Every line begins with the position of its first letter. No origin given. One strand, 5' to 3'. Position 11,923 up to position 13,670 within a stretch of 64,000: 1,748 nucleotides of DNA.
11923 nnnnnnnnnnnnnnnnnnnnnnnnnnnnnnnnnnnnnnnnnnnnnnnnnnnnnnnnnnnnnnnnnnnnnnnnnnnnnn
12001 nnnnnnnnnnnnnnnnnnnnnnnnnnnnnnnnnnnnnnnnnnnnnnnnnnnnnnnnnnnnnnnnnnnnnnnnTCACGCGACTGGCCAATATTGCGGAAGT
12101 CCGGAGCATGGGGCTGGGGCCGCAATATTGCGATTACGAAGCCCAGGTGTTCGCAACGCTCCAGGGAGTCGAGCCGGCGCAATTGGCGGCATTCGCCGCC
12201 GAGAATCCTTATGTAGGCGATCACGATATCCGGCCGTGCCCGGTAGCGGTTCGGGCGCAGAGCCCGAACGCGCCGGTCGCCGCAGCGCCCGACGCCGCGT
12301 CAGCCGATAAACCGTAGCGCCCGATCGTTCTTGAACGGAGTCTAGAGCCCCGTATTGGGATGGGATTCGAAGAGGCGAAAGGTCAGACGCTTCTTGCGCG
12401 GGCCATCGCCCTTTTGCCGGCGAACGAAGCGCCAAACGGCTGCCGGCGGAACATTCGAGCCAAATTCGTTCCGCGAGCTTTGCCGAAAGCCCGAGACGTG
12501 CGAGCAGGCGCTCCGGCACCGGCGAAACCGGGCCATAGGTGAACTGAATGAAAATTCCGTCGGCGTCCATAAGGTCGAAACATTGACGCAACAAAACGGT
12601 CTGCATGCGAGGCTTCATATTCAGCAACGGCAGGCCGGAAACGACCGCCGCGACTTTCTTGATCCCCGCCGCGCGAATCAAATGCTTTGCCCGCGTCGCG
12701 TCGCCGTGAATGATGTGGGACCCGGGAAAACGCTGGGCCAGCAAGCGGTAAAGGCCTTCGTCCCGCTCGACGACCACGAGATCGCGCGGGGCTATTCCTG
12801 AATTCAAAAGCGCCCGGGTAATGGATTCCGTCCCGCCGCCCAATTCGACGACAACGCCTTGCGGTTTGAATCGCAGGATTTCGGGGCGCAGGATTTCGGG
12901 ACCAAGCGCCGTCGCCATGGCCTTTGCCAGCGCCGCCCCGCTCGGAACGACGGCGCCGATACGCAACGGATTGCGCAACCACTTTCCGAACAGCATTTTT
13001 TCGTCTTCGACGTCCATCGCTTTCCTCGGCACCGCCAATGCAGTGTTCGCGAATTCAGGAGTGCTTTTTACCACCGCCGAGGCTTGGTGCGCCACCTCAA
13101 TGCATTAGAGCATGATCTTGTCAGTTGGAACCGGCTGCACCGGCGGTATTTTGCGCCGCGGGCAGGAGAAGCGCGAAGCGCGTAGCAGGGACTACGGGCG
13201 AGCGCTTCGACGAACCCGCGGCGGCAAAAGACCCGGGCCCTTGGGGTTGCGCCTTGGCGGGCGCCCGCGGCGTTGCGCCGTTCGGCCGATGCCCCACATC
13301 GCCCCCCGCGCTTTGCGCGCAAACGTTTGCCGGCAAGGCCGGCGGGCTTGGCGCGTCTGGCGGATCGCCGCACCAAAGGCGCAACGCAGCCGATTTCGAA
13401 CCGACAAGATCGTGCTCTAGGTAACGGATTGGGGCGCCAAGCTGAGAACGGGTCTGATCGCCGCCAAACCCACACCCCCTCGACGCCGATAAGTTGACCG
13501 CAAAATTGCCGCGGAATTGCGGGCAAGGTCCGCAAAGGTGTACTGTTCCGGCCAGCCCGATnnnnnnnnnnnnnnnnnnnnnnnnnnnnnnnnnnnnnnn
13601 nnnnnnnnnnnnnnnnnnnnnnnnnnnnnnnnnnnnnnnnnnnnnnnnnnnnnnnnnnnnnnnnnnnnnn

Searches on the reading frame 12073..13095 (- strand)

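Call 36: search_protein_families(library=pfam, proteins=[window:12073-13095:-], max_evalue=0.01)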
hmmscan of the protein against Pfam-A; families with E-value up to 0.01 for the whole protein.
window:12073-13095:- (340 aa): 2 families
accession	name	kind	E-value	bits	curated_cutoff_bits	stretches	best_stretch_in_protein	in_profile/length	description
PF02254.24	TrkA_N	-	0.0002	22.1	23.8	1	86-155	7-70/116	TrkA-N domain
PF00398.26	RrnaAD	-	0.0024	17.5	24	1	76-139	28-91/263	Ribosomal RNA adenine dimethylase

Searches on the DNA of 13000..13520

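Call 96: search_rna_families(source=window, start=13000, end=13520, threshold=evalue, max_evalue=1)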
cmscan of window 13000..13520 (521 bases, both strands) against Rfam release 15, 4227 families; matches with E-value up to 1: 0.
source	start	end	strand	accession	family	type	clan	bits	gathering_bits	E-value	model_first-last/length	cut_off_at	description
